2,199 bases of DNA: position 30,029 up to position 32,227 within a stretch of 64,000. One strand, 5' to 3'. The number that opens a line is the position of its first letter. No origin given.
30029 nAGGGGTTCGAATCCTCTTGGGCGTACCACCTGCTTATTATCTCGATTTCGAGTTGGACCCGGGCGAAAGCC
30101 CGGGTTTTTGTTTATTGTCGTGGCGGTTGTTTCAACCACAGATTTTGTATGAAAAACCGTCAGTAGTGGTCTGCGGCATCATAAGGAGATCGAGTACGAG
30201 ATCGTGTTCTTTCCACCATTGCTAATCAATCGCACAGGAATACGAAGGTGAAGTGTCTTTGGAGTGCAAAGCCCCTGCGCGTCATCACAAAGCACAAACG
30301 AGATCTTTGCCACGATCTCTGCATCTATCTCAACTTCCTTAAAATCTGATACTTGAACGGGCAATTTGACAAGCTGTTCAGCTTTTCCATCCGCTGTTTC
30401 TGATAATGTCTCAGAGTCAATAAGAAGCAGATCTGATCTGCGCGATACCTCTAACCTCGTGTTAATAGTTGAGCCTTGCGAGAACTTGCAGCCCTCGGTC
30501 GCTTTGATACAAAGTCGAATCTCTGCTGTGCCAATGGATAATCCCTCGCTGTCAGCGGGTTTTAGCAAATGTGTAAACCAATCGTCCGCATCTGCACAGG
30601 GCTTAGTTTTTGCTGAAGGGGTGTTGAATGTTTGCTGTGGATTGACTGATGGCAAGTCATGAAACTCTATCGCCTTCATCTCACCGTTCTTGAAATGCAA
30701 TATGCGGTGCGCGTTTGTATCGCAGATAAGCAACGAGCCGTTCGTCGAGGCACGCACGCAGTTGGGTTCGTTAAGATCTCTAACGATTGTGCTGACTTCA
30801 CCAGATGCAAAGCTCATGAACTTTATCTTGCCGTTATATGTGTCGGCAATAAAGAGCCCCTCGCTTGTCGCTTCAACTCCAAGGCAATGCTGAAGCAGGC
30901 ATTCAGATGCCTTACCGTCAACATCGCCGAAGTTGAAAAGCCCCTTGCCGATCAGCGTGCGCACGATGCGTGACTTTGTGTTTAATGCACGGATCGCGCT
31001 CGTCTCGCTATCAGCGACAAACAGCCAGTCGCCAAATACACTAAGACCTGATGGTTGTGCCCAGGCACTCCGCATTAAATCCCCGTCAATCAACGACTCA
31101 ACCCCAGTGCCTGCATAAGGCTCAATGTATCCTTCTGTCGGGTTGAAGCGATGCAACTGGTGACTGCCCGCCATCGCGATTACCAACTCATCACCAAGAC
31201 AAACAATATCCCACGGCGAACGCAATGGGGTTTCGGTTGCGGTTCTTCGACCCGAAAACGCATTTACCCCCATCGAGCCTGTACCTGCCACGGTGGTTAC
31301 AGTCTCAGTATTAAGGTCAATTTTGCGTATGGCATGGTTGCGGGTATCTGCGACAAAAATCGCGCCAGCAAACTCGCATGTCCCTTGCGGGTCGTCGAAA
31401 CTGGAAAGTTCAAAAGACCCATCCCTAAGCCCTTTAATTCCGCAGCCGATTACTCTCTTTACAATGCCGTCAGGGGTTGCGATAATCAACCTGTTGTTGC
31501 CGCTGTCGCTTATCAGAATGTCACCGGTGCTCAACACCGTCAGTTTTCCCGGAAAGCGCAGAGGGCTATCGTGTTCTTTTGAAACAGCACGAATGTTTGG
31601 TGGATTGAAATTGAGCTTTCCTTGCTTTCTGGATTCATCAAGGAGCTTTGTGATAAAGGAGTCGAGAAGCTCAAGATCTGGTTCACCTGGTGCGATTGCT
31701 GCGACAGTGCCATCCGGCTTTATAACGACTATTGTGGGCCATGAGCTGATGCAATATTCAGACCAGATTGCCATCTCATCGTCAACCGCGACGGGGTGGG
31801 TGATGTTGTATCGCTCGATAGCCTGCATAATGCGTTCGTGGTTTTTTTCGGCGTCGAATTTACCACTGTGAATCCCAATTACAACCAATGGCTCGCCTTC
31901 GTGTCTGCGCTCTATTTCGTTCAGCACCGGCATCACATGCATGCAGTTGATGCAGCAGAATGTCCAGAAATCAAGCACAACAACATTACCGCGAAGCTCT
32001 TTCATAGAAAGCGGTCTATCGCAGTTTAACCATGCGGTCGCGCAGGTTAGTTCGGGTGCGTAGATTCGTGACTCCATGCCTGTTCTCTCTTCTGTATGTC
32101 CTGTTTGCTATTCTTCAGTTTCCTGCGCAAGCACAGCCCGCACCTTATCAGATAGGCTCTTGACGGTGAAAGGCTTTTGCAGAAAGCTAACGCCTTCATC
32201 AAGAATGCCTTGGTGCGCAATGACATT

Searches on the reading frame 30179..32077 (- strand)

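Call 8: search_protein_families(library=pfam, proteins=[window:30179-32077:-], max_evalue=0.001)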
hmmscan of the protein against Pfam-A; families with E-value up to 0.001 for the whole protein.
window:30179-32077:- (632 aa): 5 families
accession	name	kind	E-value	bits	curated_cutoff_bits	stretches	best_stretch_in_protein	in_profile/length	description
PF01436.27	NHL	-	5.2e-24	83.5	20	2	435-462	1-28/28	NHL repeat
PF13905.12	Thioredoxin_8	-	1.5e-13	51.3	27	1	30-125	1-94/94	Thioredoxin-like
PF00578.27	AhpC-TSA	-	1.1e-08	35.5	26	1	21-127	16-123/124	AhpC/TSA family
PF08534.16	Redoxin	-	8.6e-05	22.8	26.6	1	22-131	20-134/148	Redoxin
PF00085.26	Thioredoxin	-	0.00062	20.2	23.5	0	31-81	19-63/103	Thioredoxin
